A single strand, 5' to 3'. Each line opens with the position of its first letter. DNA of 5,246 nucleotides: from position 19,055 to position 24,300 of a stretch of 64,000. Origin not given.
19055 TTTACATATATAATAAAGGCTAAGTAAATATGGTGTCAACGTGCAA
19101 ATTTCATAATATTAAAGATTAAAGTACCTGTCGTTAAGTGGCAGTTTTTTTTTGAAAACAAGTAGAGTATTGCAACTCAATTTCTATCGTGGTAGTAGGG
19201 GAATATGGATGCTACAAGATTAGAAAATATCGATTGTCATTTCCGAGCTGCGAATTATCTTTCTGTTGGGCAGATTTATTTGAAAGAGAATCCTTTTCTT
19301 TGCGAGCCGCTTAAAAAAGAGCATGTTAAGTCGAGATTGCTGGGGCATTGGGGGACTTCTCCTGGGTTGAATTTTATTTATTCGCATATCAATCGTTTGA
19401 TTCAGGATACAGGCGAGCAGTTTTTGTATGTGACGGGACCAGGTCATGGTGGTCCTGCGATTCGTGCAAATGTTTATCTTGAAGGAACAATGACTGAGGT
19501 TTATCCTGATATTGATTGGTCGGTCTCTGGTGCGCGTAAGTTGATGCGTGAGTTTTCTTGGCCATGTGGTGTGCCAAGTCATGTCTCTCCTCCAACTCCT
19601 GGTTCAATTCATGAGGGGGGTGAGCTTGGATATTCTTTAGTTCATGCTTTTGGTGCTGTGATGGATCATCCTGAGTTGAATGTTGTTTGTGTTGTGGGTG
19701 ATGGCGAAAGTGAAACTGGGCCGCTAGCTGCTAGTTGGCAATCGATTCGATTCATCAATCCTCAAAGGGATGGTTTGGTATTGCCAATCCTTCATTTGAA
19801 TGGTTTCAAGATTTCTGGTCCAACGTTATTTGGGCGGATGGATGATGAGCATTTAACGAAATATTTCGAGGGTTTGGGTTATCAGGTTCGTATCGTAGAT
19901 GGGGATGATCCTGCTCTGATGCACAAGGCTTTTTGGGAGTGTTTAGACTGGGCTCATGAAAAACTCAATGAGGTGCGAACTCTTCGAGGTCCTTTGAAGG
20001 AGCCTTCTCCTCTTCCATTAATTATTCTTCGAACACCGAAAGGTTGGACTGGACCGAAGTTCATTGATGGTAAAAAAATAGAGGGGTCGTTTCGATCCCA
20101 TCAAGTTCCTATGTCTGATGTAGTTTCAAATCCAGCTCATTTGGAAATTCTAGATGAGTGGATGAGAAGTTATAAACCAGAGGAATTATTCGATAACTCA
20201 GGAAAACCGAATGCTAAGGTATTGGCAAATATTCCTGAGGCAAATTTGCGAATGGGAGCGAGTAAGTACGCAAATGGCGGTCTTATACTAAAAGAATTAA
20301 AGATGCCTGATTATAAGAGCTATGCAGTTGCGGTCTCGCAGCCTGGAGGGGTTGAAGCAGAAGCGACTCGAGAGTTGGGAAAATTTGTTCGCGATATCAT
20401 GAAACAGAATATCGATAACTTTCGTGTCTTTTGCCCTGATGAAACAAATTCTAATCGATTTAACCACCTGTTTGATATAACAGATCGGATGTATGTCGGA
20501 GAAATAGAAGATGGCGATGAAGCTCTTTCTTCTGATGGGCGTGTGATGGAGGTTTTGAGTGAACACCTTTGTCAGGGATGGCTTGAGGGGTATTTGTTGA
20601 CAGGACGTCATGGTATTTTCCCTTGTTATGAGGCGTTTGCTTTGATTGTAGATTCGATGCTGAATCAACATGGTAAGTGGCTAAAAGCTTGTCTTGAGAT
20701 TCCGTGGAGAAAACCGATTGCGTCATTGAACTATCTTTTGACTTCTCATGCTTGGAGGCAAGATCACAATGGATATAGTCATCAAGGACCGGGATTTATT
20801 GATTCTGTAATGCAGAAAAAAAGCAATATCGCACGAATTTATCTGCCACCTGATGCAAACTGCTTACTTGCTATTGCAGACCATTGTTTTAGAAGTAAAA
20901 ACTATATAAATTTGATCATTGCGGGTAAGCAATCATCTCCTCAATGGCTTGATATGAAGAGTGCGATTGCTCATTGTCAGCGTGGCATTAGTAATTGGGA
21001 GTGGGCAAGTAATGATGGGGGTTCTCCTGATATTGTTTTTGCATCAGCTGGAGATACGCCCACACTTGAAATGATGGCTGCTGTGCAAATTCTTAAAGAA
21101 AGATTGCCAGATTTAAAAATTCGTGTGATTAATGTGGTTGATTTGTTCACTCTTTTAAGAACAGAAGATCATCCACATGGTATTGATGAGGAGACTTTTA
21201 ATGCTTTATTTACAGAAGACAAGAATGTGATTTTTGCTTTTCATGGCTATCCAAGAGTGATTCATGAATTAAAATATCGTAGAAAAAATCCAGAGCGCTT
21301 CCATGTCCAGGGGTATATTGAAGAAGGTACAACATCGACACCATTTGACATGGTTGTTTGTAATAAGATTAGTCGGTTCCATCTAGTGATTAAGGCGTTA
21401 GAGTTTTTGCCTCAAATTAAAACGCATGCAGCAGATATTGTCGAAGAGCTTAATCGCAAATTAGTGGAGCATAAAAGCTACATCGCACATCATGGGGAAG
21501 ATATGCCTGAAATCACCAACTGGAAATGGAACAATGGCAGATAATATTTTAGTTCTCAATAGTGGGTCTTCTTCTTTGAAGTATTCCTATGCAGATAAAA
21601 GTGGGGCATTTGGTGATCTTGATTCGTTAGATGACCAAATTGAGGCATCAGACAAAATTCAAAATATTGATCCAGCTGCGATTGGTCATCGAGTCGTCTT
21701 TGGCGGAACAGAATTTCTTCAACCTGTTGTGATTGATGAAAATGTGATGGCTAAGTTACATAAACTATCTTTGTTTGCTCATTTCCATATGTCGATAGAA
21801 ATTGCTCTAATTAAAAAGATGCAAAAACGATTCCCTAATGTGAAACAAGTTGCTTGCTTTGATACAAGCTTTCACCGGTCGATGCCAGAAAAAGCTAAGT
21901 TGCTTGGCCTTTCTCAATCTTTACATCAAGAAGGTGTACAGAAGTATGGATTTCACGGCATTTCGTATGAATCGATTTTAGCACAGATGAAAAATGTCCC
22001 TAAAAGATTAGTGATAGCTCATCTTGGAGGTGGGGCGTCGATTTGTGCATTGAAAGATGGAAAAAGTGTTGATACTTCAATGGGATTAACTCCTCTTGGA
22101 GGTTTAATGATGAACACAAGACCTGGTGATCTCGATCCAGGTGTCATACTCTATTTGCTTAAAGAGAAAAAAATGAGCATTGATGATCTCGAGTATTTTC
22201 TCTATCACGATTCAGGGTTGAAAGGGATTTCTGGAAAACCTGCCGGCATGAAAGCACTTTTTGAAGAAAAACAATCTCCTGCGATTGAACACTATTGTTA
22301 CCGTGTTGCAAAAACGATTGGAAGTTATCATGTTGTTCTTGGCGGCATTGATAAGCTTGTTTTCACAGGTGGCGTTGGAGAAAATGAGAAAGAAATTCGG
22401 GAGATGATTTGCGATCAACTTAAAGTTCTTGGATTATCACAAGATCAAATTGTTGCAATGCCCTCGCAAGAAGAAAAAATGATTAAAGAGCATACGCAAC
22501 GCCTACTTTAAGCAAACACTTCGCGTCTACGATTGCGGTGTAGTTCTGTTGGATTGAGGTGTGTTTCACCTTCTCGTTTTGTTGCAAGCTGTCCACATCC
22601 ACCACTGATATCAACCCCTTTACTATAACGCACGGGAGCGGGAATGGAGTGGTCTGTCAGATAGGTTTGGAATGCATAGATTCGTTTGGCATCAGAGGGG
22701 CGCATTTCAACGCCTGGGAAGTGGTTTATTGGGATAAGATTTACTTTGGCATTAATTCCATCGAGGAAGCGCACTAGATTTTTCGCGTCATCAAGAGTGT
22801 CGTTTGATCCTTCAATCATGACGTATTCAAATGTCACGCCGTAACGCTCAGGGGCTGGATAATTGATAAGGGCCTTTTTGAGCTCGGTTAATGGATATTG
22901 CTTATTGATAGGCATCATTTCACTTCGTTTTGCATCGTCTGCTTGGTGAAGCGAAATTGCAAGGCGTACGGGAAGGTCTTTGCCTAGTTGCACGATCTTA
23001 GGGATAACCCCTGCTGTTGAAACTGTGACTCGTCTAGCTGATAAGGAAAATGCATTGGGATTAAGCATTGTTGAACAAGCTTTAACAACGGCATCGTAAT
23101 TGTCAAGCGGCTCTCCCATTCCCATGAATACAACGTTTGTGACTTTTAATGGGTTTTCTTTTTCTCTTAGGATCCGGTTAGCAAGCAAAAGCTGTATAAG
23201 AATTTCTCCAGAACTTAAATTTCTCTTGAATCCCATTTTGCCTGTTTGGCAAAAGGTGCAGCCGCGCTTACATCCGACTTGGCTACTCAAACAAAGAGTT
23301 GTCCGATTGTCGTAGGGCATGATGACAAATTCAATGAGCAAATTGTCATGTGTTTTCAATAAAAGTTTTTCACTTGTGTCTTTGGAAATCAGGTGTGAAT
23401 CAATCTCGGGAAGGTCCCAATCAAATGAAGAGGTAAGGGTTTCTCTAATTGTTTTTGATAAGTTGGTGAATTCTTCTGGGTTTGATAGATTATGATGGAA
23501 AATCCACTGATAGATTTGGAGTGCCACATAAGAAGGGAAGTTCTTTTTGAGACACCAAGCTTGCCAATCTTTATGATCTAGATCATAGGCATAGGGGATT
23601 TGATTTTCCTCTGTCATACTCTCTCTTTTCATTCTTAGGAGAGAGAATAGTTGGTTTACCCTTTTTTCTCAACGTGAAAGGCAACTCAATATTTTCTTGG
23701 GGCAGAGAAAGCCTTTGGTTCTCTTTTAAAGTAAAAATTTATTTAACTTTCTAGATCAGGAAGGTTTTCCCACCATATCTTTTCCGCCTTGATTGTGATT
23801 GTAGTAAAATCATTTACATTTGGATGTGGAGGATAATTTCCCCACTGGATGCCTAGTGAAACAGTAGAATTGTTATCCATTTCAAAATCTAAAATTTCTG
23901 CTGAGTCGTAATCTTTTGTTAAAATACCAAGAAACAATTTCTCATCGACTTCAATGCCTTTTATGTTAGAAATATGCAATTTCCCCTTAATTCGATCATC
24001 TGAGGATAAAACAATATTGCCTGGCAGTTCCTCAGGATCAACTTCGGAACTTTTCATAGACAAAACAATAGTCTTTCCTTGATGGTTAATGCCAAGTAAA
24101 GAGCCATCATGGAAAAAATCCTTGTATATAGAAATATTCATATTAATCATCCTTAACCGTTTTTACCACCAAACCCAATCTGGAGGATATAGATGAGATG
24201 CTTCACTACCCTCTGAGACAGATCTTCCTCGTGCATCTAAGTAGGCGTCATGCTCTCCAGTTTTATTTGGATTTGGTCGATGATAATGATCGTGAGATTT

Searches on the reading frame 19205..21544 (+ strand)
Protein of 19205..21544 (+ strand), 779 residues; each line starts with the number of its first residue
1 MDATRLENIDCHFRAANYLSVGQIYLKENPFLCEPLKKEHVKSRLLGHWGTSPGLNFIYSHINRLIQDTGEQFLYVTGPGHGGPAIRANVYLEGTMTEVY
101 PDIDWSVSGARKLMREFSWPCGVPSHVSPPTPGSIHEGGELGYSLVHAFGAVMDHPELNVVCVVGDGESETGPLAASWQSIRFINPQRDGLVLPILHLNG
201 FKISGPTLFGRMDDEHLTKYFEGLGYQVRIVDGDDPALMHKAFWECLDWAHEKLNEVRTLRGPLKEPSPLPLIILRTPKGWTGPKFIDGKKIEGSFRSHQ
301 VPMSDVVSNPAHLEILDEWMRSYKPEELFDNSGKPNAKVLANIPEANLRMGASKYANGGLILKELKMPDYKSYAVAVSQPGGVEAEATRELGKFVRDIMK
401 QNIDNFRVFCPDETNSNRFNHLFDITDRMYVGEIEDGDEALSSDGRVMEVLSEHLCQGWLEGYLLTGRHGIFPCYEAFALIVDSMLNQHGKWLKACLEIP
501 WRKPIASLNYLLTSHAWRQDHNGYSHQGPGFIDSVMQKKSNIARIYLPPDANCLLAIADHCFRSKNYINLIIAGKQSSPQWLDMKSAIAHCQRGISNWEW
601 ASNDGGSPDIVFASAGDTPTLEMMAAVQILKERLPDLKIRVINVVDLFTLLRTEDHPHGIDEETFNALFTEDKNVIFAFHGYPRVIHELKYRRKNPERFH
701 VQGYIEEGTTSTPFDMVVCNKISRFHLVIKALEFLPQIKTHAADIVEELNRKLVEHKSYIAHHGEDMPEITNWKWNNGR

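Call 59: search_protein_families(library=ncbifam, proteins=[window:19205-21544:+], max_evalue=0.00001)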
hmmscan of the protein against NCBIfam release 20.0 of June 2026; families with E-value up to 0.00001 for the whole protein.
window:19205-21544:+ (779 aa): 7 families
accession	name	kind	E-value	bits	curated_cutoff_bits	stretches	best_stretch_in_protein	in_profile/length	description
NF003619.0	PRK05261.1-4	subfamily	0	1280.6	962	1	3-777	16-796/799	phosphoketolase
NF003621.0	PRK05261.1-6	subfamily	0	1201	1295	1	4-777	13-793/801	phosphoketolase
NF003617.0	PRK05261.1-2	subfamily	0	1109.1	1143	1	2-776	16-796/797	phosphoketolase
NF003618.0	PRK05261.1-3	subfamily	1e-285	950.1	1199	1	5-777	10-787/789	phosphoketolase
NF003620.0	PRK05261.1-5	equivalog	9.5e-269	893.9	1518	1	5-777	21-805/825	phosphoketolase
NF003616.0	PRK05261.1-1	subfamily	1.5e-241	803.9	777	1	6-776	7-787/788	phosphoketolase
NF004559.0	PRK05899.2-5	equivalog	4.5e-06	25.2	488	1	138-246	125-233/627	transketolase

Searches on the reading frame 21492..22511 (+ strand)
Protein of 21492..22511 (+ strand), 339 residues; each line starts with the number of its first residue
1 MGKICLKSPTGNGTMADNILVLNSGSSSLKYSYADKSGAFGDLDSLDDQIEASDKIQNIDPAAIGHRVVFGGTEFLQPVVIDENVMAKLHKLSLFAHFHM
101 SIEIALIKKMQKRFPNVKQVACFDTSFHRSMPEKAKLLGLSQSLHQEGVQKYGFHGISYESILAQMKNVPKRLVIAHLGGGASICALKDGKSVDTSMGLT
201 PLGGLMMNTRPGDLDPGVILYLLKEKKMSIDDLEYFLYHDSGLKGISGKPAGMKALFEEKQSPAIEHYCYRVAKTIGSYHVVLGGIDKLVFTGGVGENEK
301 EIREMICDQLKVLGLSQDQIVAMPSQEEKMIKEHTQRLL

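Call 59: search_protein_families(library=ncbifam, proteins=[window:21492-22511:+], max_evalue=0.00001)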
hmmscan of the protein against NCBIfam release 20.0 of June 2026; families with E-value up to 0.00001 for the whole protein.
window:21492-22511:+ (339 aa): 8 families
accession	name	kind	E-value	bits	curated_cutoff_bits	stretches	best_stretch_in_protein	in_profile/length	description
TIGR00016.1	ackA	subfamily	2.7e-88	296.4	293.4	1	59-332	86-377/405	acetate/propionate family kinase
NF005462.0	PRK07058.1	equivalog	1.3e-85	287.8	486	1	54-321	79-354/396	acetate/propionate family kinase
NF009045.0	PRK12379.1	equivalog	9.2e-75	251.9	580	1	50-322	71-354/402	propionate kinase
NF009099.0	PRK12440.1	equivalog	5.7e-69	233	693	1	62-320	85-355/397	acetate/propionate family kinase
NF005520.0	PRK07157.1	equivalog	1.9e-66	224.8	561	1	62-323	85-358/400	acetate kinase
NF009063.0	PRK12397.1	equivalog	2.4e-65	220.8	659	1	55-319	80-355/404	acetate/propionate family kinase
NF002834.0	PRK03011.1-5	subfamily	5.1e-19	68.6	222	1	171-328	177-334/357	butyrate kinase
TIGR02707.1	butyr_kinase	equivalog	1e-14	54.4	289.1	1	172-314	175-321/351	butyrate kinase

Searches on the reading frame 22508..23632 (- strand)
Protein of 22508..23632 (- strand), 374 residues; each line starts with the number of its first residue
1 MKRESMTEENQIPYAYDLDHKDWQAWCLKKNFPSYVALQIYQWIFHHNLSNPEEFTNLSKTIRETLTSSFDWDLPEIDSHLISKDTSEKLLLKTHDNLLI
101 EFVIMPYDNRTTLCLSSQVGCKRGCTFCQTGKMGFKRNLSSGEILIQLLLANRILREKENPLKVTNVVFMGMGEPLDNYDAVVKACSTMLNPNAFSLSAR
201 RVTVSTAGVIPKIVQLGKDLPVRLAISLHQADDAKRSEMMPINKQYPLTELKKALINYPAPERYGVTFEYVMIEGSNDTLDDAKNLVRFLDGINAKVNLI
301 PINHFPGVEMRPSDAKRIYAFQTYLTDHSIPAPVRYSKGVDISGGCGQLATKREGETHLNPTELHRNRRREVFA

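Call 6: search_protein_families(library=pfam, proteins=[window:22508-23632:-], max_evalue=0.1)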
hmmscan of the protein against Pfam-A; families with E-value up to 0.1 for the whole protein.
window:22508-23632:- (374 aa): 2 families
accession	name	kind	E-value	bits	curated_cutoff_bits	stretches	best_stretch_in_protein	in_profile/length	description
PF04055.27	Radical_SAM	-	9.8e-13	49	29.5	1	117-283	3-159/166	Radical SAM superfamily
PF21016.3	RlmN_N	-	9.1e-09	35.4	24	1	17-68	5-56/60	Ribosomal RNA large subunit methyltransferase N-terminal domain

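Call 52: find_homologous_proteins(query=window:22508-23632:-, max_evalue=1e-30)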
Query window:22508-23632:- (374 aa): 7997 proteins with E <= 1e-30 among 8000 candidates; the best 120 are listed.
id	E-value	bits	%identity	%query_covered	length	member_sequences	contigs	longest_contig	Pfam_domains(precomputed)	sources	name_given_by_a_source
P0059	5.7e-251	850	100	99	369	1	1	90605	PF04055.28,PF21016.4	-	-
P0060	1.0e-195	668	79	99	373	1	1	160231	PF04055.28,PF21016.4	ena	-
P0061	8.2e-173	593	69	98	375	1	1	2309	PF04055.28,PF21016.4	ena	-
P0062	2.6e-166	571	69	95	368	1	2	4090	PF04055.28,PF21016.4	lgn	-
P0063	3.5e-166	571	69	96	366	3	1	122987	PF04055.28,PF21016.4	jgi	-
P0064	4.0e-166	571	69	96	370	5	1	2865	PF04055.28,PF21016.4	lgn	-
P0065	1.4e-165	569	68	95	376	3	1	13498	PF04055.28,PF21016.4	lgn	-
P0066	2.2e-164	565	67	96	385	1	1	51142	PF04055.28,PF21016.4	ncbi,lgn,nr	ncbi:MAG: 23S rRNA (adenine(2503)-C(2))-methyltransferase RlmN [Chlamydiota bacterium]|nr:23S rRNA (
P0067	6.0e-164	563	69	96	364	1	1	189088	PF04055.28,PF21016.4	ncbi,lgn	-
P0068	3.4e-163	561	68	95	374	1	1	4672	PF04055.28,PF21016.4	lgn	-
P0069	5.3e-163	560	68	96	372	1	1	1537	PF04055.28,PF21016.4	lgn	-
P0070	1.1e-162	559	68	96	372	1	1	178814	PF04055.28,PF21016.4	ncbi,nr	ncbi:MAG: 23S rRNA (adenine(2503)-C(2))-methyltransferase RlmN [Verrucomicrobia bacterium]|nr:23S rR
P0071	1.5e-162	559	68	96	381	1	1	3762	PF04055.28,PF21016.4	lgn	-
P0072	1.7e-162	559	68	96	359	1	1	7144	PF04055.28,PF21016.4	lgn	-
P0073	4.3e-162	557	67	95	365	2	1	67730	PF04055.28,PF21016.4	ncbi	ncbi:MAG: bifunctional tRNA (adenosine(37)-C2)-methyltransferase TrmG/ribosomal RNA large subunit me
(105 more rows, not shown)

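Call 53: find_encoding_contigs(protein=P0060, flank=10000, max_places=2)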
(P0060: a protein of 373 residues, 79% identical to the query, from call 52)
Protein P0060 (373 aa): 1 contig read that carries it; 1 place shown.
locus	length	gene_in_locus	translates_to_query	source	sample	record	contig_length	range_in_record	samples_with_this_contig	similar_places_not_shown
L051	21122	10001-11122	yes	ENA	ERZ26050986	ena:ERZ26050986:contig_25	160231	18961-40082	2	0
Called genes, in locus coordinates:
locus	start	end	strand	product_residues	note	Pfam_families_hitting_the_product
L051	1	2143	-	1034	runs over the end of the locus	PF00133:tRNA-synt_1, PF09334:tRNA-synt_1g (weak), PF08264:Anticodon_1, PF19302:DUF5915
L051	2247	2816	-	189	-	PF26330:DUF8085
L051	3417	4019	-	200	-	-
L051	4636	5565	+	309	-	PF13857:Ank_5 (faint), PF00023:Ank (faint), PF13606:Ank_3 (faint), PF13637:Ank_4 (faint), PF12796:Ank_2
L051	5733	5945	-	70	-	-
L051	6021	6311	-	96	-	PF00216:Bac_DNA_binding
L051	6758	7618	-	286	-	PF13509:S1_2, PF17783:WHD_CvfB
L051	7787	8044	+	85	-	PF01713:Smr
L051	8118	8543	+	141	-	PF01641:SelR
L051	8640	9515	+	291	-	-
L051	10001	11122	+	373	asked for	PF21016:RlmN_N (weak), PF04055:Radical_SAM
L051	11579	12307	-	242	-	-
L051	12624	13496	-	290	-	PF00892:EamA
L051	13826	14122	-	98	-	PF07876:Dabb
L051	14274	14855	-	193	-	-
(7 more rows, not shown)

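Call 54: find_encoding_contigs(protein=P0063, flank=10000, max_places=2)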
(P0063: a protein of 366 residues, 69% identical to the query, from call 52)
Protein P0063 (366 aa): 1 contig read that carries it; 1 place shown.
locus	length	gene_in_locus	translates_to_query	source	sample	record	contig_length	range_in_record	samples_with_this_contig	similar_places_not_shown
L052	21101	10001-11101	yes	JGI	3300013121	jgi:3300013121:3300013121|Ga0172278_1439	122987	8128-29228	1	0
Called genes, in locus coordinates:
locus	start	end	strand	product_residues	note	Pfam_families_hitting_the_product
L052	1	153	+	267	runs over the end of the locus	-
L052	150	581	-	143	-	PF13560:HTH_31, PF01381:HTH_3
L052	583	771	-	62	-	PF07927:HicA_toxin (weak)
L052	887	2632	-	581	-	PF02463:SMC_N (faint), PF03193:RsgA_GTPase (faint), PF13555:AAA_29 (faint), PF00005:ABC_tran, PF13304:AAA_21 (faint), PF00005:ABC_tran, PF16326:ABC_tran_CTD (weak)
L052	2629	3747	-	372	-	PF01938:TRAM, PF21579:PabTrmU54_TRAM_dom (weak), PF05958:tRNA_U5-meth_tr (weak), PF05175:MTS, PF09445:Methyltransf_15, PF13649:Methyltransf_25, PF13847:Methyltransf_31, PF05958:tRNA_U5-meth_tr, +2 more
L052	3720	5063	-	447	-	PF00474:SSF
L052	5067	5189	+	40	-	-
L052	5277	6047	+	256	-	PF12686:DUF3800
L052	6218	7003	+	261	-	-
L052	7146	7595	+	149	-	-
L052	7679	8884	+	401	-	-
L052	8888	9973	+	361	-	-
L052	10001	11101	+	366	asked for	PF21016:RlmN_N, PF04055:Radical_SAM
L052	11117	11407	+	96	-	-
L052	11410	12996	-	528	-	PF08238:Sel1 (weak)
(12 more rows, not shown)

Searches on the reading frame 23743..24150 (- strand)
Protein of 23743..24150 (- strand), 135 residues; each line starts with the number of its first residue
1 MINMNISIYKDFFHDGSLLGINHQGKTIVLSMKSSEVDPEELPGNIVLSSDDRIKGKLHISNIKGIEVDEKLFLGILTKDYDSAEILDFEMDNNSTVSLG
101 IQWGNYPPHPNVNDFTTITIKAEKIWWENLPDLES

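Call 6: search_protein_families(library=pfam, proteins=[window:23743-24150:-], max_evalue=0.1)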
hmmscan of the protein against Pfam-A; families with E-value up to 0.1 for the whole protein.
window:23743-24150:- (135 aa): 0 families

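Call 24: search_protein_families(library=ncbifam, proteins=[window:23743-24150:-], max_evalue=0.1)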
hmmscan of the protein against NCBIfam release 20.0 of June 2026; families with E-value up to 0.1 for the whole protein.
window:23743-24150:- (135 aa): 0 families

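Call 45: search_solved_structures(query=A2, max_evalue=10)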
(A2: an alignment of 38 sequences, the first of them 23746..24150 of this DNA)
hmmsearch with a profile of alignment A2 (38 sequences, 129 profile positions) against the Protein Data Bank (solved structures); distinct sequences matched with E-value up to 10: 3.
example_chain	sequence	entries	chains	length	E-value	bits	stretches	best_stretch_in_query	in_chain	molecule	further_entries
9eiu_A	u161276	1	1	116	1.8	11.8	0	55-91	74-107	Caveolae-associated protein 1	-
9egn_A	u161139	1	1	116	2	11.7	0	56-91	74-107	Caveolae-associated protein 1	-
9eg6_A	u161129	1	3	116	2.2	11.5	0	56-91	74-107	Caveolae-associated protein 1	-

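Call 46: search_protein_families(library=pfam, alignment_id=A2, max_evalue=1)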
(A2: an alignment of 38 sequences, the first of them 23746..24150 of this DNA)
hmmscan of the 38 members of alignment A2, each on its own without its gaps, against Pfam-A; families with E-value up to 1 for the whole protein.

A. member 1, window:23746-24150:- (135 aa): 0 families

B. families by the number of members that match (of 38 scanned): 16 families
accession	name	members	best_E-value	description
PF22899.2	SMCHD1_S5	2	0.0025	SMCHD1, ribosomal S5 domain 2-like domain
PF06745.19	ATPase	2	0.039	KaiC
PF11178.13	DUF2963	2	0.067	Protein of unknown function (DUF2963)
PF15594.11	Imm50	1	0.00055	Immunity protein 50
PF17535.7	DUF5454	1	0.0043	Family of unknown function (DUF5454)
PF22131.1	CjCas9_PI_CTD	1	0.019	CRISPR-associated endonuclease CjCas9 PI-CTD domain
PF22715.1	SNaCT9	1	0.026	Short NACHT-associated C-Terminal domain, family 9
PF06460.18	CoV_Methyltr_2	1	0.031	Coronavirus 2'-O-methyltransferase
PF12207.13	DUF3600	1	0.046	Domain of unknown function (DUF3600)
PF09870.14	DUF2097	1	0.048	Uncharacterized protein conserved in archaea (DUF2097)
PF03643.20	Vps26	1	0.049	Vacuolar protein sorting-associated protein 26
PF01394.26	Clathrin_propel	1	0.11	Clathrin propeller repeat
PF14470.12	bPH_3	1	0.17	Bacterial PH domain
PF01323.26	DSBA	1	0.25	DSBA-like thioredoxin domain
PF09072.15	TMA7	1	0.34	Translation machinery associated TMA7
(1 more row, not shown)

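Call 67: find_homologous_proteins(query=window:23743-24150:-, max_evalue=0.001)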
Query window:23743-24150:- (135 aa): 25 proteins with E <= 0.001 among 45 candidates.
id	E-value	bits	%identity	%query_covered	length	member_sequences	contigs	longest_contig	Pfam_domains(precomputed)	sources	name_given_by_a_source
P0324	1.7e-82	292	100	98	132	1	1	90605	-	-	-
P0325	8.5e-65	235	80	98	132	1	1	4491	-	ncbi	-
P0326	1.0e-64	234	82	95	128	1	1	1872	-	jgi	jgi:hypothetical protein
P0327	1.7e-62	227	77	98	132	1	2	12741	-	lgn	-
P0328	2.2e-61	224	75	100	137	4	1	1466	-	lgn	-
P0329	2.4e-60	220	78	96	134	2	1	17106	-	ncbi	-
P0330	4.1e-58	213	73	100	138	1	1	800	-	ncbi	-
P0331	4.3e-56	206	82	84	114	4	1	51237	-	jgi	jgi:hypothetical protein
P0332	2.8e-43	165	73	78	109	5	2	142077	-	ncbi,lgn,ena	-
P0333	2.3e-42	162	56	100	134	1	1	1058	-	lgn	-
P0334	6.6e-42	161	56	99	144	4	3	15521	-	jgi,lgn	-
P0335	4.2e-41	158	75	71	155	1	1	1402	-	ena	-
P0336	5.9e-41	157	58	98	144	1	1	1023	-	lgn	-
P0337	5.1e-40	154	55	96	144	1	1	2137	-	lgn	-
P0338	9.3e-40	154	57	99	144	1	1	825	-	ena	-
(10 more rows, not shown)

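Call 76: predict_structure(alignment_id=A3)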
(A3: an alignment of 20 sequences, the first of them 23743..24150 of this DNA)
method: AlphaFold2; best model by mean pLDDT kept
length: 135 residues; sequences in the alignment: 20
mean_pLDDT: 93.3   pTM: 0.87
mean pLDDT of the five models: 93.3, 91.9, 90.3, 88.2, 83.8
residues with pLDDT >= 90: 114; 70-90: 18; 50-70: 3; < 50: 0
segments of 3 or more residues with pLDDT < 50: none
pLDDT, mean of each block of 10 residues (from residue 1): 79 96 97 96 93 96 97 94 96 91 92 93 95 90
secondary structure, 60 per line:
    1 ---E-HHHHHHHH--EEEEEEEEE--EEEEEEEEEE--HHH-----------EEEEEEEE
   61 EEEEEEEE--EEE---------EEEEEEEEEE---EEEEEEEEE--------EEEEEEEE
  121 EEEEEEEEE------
elements in order: H6-13 E16-24 E27-36 E53-68 E71-73 E83-92 E96-104 E113-129

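Call 78: fold_search(model_id=the predicted structure, library=pdb)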
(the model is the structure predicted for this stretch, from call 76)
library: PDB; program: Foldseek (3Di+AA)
matches with E <= 10: 818; with E <= 0.001: 0
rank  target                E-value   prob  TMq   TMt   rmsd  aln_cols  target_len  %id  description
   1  3cqn_A                2.2e-02  0.51  0.23  0.20  14.1       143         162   10  Crystal Structure of the Lipocalin domain of Violaxanthin de-epoxidase (VDE) at pH7 (released 2009-04-21)
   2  3cqn_B                3.9e-02  0.41  0.23  0.20  14.6       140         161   10  Crystal Structure of the Lipocalin domain of Violaxanthin de-epoxidase (VDE) at pH7 (released 2009-04-21)
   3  5ijd_C                6.5e-02  0.20  0.18  0.18  15.9       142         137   12  The crystal structure of mouse TLR4/MD-2/lipid A complex (released 2016-04-27)
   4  5x7y_C                9.8e-02  0.23  0.22  0.19  13.9       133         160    8  Crystal Structure of the Dog Lipocalin Allergen Can f 6 (released 2018-04-04)
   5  5x7y_D                1.2e-01  0.16  0.21  0.19  13.3       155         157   10  Crystal Structure of the Dog Lipocalin Allergen Can f 6 (released 2018-04-04)
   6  6nre                  1.2e-01  0.13  0.20  0.18  13.5       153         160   10  Monomeric Lipocalin Can F 6 (released 2019-09-25)
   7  5x7y_B                1.6e-01  0.15  0.22  0.19  13.3       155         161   10  Crystal Structure of the Dog Lipocalin Allergen Can f 6 (released 2018-04-04)
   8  4os3_B                1.7e-01  0.11  0.20  0.18  13.6       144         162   11  Three-dimensional structure of the C65A-W112F double mutant of Human lipocalin-type Prostaglandin D Synthase apo-form (released 2014-08-06)
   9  1uz2                  1.9e-01  0.20  0.23  0.20  13.9       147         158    9  The Cys121Ser Mutant of Beta-Lactoglobulin (released 2004-05-20)
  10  6z2c_B                1.9e-01  0.12  0.21  0.17  13.7       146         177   11  Engineered lipocalin C3A5 in complex with a transition state analog (released 2021-05-26)
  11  1iiu                  2.0e-01  0.14  0.21  0.18  15.1       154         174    7  Chicken plasma retinol-binding protein (RBP) (released 2002-01-16)
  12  5x7y_A                2.0e-01  0.12  0.18  0.16  13.3       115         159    9  Crystal Structure of the Dog Lipocalin Allergen Can f 6 (released 2018-04-04)
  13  6z2c_C                2.1e-01  0.11  0.21  0.17  13.7       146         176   11  Engineered lipocalin C3A5 in complex with a transition state analog (released 2021-05-26)
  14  2r73_B                2.4e-01  0.15  0.24  0.23  12.8       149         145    7  Crystal Structure of the Possum Milk Whey Lipocalin Trichosurin at pH 8.2 (released 2007-11-20)
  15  4orw_A                2.4e-01  0.15  0.22  0.20  14.5       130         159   11  Three-dimensional structure of the C65A-K59A double mutant of Human lipocalin-type Prostaglandin D Synthase apo-form (released 2014-08-06)
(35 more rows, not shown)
